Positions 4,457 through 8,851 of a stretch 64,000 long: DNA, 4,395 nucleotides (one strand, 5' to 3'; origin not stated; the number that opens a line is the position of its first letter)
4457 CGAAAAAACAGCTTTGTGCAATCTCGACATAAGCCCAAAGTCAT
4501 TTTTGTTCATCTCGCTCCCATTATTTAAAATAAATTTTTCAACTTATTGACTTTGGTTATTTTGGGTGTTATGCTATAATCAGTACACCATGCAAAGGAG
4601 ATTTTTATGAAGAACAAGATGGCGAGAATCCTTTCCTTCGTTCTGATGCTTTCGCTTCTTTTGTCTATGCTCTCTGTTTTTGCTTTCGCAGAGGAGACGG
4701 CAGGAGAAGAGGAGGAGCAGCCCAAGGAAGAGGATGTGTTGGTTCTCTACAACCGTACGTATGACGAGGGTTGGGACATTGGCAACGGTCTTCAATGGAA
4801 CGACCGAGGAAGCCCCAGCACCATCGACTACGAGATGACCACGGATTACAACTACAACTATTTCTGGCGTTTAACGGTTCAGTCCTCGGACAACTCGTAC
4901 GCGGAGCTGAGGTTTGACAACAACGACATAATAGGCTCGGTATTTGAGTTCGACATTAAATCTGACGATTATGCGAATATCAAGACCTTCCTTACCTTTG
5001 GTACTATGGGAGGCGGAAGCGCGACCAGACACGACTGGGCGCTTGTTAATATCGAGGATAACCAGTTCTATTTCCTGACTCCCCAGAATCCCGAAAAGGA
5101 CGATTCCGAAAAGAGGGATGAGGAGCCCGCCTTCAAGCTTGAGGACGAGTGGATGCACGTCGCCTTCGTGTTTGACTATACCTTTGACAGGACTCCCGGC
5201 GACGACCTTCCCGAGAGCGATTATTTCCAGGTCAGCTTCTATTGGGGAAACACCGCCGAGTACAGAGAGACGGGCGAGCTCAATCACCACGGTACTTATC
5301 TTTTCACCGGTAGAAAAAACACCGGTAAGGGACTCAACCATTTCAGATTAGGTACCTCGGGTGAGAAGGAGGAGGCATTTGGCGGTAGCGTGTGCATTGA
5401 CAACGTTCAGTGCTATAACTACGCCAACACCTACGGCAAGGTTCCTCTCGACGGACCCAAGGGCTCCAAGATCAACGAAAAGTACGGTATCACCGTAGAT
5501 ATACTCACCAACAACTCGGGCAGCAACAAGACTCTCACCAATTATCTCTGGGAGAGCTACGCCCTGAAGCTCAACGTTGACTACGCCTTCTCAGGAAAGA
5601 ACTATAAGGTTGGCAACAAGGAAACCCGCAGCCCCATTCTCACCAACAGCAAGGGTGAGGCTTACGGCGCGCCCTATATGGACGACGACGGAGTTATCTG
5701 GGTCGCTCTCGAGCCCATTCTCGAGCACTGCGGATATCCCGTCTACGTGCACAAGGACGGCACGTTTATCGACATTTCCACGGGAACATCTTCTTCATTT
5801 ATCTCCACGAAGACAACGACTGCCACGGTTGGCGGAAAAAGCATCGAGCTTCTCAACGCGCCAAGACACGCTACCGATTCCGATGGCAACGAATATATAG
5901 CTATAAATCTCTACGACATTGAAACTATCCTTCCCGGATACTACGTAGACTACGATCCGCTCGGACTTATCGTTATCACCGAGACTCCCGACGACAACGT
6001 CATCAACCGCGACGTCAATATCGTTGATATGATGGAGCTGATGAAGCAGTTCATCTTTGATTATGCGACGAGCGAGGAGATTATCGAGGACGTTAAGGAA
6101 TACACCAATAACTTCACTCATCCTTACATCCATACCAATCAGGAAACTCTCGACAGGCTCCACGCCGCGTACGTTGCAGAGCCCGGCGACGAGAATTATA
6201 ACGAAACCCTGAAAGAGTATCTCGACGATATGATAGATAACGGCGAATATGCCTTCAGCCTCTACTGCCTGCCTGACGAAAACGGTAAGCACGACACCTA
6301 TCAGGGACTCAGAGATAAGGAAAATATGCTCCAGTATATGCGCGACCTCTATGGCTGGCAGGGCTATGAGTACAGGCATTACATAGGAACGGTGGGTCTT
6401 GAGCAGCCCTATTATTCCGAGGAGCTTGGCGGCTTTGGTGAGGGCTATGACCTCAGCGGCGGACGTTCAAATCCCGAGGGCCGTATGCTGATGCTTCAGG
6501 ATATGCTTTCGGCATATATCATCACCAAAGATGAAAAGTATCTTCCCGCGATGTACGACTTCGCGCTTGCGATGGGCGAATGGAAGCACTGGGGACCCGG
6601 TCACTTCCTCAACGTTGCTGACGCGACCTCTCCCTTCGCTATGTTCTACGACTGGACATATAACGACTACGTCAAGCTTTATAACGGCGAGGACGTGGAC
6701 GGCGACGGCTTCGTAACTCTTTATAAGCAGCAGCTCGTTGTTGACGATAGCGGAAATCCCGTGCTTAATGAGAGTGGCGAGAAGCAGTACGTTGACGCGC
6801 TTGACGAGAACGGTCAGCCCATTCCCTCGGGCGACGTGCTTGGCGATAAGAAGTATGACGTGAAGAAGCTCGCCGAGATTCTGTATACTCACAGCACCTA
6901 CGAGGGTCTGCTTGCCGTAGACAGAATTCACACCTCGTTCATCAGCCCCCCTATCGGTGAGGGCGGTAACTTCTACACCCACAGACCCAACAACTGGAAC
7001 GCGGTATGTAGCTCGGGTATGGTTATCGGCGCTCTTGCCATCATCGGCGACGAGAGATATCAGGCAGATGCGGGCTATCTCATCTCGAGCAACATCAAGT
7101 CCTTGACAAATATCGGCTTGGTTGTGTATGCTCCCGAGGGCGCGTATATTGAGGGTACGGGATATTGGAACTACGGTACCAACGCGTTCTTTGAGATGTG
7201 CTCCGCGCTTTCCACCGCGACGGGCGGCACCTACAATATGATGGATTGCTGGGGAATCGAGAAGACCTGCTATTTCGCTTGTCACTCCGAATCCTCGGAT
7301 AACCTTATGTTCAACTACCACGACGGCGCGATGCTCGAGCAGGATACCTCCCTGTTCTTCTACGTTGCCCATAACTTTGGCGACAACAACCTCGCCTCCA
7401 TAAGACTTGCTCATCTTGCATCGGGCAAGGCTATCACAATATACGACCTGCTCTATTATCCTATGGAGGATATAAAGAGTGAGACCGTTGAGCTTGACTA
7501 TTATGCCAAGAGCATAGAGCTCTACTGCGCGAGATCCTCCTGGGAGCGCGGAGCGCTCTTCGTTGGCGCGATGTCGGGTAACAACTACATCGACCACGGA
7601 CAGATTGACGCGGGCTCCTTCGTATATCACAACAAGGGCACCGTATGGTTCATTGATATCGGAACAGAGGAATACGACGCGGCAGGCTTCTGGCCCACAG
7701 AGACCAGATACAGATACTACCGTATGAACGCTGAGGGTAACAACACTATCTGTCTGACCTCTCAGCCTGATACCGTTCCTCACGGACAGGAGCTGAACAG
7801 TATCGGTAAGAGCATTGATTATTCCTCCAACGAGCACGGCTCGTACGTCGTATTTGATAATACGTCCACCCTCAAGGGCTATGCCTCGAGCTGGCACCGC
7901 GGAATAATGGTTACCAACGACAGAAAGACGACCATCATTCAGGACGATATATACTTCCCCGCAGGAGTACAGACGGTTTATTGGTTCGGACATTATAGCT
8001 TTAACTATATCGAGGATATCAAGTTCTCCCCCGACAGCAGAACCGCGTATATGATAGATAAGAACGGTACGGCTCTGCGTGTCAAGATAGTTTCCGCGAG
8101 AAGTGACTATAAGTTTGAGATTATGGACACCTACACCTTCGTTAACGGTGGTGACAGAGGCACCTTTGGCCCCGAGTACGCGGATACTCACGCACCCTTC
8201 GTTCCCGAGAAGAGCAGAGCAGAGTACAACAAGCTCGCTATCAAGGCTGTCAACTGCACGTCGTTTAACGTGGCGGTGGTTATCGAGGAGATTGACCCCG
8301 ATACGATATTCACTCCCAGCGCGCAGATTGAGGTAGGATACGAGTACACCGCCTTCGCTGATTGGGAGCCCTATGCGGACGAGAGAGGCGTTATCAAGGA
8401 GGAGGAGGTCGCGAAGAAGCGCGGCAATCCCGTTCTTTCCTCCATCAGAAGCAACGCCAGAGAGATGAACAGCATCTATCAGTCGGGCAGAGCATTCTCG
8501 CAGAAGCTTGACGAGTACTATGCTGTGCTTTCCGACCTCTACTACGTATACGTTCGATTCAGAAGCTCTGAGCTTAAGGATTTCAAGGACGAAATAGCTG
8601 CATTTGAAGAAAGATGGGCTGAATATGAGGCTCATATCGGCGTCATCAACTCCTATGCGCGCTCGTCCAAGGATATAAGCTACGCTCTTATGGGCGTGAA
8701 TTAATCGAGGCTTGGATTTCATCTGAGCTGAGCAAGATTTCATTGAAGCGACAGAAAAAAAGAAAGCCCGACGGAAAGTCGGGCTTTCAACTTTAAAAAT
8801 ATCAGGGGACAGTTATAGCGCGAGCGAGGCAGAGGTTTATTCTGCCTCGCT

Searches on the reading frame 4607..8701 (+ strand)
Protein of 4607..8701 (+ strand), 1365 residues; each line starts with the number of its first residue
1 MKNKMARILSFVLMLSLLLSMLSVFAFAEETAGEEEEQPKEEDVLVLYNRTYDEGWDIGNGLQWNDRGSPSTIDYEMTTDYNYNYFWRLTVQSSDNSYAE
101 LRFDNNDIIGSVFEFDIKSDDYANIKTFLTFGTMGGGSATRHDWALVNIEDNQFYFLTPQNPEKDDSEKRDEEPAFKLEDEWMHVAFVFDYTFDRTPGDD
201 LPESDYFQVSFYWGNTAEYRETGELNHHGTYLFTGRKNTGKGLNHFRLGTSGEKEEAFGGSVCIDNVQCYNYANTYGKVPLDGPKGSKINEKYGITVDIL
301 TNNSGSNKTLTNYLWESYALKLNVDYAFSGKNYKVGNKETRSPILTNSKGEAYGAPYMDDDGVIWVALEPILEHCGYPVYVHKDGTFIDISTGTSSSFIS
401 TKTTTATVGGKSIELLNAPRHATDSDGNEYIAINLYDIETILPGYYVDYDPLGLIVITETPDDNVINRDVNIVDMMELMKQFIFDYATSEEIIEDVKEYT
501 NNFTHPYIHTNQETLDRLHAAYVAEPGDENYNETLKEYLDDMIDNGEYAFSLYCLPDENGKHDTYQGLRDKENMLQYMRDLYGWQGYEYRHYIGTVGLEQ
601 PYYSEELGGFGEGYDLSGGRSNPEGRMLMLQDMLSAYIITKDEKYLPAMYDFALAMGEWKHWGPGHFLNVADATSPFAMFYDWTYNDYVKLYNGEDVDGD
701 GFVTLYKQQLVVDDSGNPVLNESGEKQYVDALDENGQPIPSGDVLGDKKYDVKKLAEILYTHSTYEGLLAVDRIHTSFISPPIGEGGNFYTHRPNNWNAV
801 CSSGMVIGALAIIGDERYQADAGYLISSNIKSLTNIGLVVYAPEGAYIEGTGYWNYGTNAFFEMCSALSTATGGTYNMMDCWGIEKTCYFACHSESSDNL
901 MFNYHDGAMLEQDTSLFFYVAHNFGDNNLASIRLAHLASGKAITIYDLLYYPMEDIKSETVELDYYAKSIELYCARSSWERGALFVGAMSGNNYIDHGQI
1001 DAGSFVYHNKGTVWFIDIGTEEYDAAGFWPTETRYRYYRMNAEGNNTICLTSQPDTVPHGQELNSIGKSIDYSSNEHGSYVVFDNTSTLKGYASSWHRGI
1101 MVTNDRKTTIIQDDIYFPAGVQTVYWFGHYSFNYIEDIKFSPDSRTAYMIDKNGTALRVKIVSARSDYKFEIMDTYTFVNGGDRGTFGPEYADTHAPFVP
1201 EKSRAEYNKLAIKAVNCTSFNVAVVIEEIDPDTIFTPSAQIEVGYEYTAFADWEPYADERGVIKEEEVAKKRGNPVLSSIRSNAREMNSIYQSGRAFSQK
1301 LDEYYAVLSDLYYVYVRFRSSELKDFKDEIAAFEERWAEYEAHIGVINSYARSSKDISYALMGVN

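Call 12: search_protein_families(library=ncbifam, proteins=[window:4607-8701:+], max_evalue=1)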
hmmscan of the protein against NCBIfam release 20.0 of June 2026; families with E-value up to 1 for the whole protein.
window:4607-8701:+ (1365 aa): 0 families

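Call 13: search_protein_families(library=pfam, proteins=[window:4607-8701:+], max_evalue=0.01)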
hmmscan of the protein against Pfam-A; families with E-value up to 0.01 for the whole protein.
window:4607-8701:+ (1365 aa): 3 families
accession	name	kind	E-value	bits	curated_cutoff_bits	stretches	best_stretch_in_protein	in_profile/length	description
PF04108.17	ATG17_like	-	0.0013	18.7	43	1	1274-1344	214-284/355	Autophagy protein ATG17-like domain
PF07833.16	Cu_amine_oxidN1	-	0.0028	18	24.2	1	351-420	8-76/108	Copper amine oxidase N-terminal domain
PF07940.18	Hepar_II_III_C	-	0.0074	16.3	24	0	993-1155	35-188/237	Heparinase II/III-like, C-terminal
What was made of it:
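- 4607..8704 (+): Likely functional partner, located outside the finding's coordinates. It is a secreted 1365-aa protein with a LamG-like module, a Cu_amine_oxidN1-like segment, a PL35/heparinase II/III-like lyase core and a C-terminal helical tail. Pfam (call 13).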

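Call 70: search_solved_structures(query=window:4607-8701:+, max_evalue=0.01)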
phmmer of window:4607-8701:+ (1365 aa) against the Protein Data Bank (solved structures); distinct sequences matched with E-value up to 0.01: 6.
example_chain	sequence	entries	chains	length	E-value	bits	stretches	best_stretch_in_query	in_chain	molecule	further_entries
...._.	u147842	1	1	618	1.8e-34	122.1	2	773-1116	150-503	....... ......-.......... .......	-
8khv_A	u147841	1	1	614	1.5e-29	105.8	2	778-1127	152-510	Heparinase II/III-like protein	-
9o3q_A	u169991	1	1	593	1.1e-28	103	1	790-1128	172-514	PL35 chondroitinase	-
8r75_A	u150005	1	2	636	1.2e-05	26.6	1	795-1111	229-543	Heparinase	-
8r6z_B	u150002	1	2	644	1.2e-05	26.6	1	795-1111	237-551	Heparinase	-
8r70_A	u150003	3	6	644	0.00016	22.8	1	795-1111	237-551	Heparinase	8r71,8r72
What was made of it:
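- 4607..8704 (+): PDB sequence matches to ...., 8khv and 9o3q at E 1e-28 to 1e-34 (call 70).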

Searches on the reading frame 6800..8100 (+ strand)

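Call 77: search_solved_structures(query=window:6800-8100:+, max_evalue=1e-10, show_alignments=1)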
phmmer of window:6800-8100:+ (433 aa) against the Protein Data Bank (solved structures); distinct sequences matched with E-value up to 1e-10: 3.
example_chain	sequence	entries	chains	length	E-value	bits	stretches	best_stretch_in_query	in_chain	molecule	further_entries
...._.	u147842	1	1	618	1.2e-31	113.3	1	38-385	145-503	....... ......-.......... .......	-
8khv_A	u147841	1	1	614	7.8e-26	94.1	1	46-395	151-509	Heparinase II/III-like protein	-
9o3q_A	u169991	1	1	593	9.6e-26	93.8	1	59-396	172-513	PL35 chondroitinase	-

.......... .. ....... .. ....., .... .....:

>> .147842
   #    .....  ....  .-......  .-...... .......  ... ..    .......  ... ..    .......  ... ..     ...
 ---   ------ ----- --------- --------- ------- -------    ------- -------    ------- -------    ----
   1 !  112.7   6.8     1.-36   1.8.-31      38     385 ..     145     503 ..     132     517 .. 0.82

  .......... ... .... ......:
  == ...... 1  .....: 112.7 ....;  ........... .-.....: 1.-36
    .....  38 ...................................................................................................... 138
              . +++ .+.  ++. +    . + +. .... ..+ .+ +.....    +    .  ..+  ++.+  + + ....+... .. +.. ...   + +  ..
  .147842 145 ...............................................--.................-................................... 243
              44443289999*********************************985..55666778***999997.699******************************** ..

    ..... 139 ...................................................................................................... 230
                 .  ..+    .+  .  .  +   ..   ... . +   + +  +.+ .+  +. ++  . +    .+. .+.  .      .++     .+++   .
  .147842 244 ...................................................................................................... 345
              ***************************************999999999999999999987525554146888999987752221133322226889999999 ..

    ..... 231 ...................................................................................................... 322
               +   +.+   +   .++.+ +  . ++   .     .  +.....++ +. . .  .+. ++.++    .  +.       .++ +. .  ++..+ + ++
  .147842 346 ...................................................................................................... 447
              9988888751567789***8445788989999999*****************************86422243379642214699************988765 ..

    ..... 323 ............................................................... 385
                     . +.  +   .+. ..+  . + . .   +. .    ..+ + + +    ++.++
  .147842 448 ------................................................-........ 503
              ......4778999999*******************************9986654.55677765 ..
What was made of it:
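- Closest known: PL35 glycosaminoglycan lyases. Same: These are the closest characterised relatives of the partner protein at 4607..8704 (E 1e-28 to 1e-34), and the Asn/Tyr/His triad is retained (calls 70, 77).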
